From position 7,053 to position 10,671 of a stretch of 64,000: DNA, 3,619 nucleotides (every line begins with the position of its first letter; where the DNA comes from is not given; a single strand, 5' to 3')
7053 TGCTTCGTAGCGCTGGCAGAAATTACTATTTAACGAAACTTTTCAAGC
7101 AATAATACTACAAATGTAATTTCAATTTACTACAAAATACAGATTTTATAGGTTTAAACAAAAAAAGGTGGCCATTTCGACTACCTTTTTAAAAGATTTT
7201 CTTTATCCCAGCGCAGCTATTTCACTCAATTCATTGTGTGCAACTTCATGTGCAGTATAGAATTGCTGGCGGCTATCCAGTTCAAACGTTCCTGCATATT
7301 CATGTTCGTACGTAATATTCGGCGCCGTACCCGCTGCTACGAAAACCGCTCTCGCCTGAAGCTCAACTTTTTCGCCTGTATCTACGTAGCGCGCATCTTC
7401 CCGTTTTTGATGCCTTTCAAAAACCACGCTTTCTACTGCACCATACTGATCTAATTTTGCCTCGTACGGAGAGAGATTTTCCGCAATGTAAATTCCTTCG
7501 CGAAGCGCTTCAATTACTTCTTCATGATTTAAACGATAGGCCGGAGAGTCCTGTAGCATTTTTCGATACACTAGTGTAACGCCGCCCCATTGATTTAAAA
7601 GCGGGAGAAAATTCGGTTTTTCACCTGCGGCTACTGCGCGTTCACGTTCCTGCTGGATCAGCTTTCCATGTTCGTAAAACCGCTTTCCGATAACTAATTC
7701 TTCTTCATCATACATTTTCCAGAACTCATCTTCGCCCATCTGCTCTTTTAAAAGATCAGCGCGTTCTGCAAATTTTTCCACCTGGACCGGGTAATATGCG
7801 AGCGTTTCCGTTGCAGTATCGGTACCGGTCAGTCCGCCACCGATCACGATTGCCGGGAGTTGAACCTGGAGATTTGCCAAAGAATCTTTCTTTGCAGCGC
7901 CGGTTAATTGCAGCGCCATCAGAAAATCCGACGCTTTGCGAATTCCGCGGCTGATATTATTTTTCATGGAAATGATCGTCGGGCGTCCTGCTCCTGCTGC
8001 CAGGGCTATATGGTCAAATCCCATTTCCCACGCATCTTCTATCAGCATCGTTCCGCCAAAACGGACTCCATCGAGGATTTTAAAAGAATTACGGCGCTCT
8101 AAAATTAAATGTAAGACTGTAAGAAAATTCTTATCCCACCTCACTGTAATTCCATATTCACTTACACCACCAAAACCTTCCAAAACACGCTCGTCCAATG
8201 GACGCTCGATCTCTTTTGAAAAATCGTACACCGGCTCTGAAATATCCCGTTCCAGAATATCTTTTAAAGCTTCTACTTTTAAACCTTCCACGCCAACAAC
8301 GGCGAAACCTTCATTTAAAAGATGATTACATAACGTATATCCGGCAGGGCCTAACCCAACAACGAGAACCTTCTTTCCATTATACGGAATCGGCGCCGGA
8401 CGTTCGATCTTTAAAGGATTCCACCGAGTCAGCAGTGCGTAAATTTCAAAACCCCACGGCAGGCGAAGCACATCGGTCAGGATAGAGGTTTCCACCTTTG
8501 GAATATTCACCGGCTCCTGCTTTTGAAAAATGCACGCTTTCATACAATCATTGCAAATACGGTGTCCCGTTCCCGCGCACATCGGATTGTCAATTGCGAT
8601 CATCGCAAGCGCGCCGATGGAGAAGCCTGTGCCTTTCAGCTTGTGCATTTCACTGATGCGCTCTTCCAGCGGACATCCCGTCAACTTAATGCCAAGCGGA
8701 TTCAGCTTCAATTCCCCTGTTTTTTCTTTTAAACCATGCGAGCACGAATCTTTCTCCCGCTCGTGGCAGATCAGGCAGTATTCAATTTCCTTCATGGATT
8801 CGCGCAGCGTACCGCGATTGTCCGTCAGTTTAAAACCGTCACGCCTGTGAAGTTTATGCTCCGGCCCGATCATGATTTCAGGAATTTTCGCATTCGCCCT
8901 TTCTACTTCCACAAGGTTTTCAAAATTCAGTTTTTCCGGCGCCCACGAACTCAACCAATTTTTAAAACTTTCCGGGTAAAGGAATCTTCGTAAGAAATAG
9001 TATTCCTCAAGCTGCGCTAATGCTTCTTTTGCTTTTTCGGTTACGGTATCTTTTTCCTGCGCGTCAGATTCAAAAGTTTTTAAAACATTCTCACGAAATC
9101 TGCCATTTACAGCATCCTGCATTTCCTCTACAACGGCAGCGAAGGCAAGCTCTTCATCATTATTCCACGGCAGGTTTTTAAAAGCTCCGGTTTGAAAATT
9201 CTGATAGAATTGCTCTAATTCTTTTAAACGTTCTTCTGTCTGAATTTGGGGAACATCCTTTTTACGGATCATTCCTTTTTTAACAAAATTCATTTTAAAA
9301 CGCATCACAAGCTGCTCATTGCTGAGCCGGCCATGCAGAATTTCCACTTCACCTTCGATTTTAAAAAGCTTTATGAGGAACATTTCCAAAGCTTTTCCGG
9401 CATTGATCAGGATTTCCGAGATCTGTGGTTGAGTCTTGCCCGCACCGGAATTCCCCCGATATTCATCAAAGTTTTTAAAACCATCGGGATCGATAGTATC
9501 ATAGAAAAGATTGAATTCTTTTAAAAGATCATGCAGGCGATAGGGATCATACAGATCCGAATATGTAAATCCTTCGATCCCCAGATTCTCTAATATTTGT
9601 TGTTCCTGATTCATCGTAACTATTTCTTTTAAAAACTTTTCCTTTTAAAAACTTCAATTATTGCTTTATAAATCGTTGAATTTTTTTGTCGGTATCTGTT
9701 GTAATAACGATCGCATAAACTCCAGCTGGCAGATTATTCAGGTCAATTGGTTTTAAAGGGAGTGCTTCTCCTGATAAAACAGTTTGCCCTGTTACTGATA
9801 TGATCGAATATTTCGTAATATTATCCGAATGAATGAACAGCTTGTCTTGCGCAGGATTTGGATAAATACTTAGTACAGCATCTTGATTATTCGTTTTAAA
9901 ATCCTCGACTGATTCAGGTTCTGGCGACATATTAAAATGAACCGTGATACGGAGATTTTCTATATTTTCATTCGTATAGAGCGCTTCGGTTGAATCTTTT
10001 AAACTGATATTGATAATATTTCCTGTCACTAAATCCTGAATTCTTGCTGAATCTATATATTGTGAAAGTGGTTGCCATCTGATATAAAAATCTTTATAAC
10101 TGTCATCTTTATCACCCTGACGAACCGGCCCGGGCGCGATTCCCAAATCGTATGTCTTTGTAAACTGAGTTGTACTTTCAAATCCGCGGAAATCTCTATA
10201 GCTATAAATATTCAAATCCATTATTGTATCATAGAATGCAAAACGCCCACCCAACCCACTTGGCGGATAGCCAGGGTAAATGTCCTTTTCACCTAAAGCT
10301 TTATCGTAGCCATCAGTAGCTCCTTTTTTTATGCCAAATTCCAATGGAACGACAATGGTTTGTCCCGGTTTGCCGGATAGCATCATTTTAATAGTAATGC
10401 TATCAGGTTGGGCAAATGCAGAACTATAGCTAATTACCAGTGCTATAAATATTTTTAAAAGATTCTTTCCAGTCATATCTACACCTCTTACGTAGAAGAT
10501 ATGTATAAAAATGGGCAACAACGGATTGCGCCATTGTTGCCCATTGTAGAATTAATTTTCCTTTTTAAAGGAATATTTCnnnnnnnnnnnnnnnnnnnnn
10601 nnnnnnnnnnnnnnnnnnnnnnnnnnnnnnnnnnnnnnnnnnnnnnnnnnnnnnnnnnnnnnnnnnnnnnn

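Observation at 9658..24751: Compositional island of T9SS cargo genes devoid of the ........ octamer, adjacent to the 3' end of tRNA-Arg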

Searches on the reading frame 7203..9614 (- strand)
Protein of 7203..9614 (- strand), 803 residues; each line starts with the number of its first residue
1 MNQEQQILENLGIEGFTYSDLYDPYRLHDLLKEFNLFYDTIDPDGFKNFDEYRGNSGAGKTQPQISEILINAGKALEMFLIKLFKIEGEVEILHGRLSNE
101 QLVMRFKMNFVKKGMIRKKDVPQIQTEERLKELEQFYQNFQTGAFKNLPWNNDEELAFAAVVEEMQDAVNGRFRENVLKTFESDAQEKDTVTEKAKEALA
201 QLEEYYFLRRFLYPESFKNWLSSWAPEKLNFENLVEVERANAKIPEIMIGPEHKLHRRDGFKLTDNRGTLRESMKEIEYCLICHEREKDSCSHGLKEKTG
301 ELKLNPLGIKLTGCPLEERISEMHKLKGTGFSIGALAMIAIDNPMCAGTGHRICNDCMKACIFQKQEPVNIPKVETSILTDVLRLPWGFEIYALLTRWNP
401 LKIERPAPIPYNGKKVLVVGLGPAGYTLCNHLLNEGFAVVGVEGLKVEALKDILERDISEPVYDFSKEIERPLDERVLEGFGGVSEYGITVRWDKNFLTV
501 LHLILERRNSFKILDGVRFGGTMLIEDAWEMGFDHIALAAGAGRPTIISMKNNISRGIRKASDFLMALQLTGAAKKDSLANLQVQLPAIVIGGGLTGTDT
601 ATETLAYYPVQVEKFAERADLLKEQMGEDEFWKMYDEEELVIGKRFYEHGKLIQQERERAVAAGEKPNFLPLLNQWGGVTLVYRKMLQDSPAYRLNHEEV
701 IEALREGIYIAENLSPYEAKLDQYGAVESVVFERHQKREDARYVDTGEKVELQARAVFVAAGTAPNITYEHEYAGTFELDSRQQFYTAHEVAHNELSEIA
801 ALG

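Call 6: search_protein_families(library=pfam, proteins=[window:7203-9614:-], max_evalue=0.01)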
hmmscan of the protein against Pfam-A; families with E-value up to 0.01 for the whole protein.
window:7203-9614:- (803 aa): 2 families
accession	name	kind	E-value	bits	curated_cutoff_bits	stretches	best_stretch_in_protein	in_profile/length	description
PF07992.20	Pyr_redox_2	-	3.4e-09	37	26.1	1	414-622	1-178/291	Pyridine nucleotide-disulphide oxidoreductase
PF14691.11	Fer4_20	-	0.0031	17.7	25.8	1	312-379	34-105/113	Dihydroprymidine dehydrogenase domain II, 4Fe-4S cluster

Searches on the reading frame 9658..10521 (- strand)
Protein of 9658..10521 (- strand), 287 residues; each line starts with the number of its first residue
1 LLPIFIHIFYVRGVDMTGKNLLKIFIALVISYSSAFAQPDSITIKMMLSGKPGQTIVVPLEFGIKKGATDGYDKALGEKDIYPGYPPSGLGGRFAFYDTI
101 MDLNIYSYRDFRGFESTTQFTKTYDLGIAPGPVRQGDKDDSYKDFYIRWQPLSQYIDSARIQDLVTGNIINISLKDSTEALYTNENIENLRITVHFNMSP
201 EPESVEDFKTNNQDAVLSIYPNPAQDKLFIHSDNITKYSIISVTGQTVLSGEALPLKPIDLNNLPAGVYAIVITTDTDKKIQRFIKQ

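Call 6: search_protein_families(library=pfam, proteins=[window:9658-10521:-], max_evalue=0.01)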
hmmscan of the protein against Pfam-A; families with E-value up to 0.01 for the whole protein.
window:9658-10521:- (287 aa): 1 family
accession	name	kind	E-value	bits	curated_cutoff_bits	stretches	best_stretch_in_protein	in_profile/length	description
PF18962.6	Por_Secre_tail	-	2.6e-11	44.1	27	1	219-285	1-74/75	Secretion system C-terminal sorting domain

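Call 22: search_protein_families(library=ncbifam, proteins=[window:9658-10521:-], max_evalue=0.01)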
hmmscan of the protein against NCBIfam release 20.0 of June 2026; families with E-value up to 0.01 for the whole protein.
window:9658-10521:- (287 aa): 2 families
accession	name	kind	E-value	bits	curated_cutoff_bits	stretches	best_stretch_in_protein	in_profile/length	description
TIGR04183.1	Por_Secre_tail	domain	3.1e-12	46.3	23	1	219-287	1-72/72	T9SS type A sorting domain-containing protein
NF038113.1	T9SSA_dep_M36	equivalog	9.2e-07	27.4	885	1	205-286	783-868/869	T9SS-dependent M36 family metallopeptidase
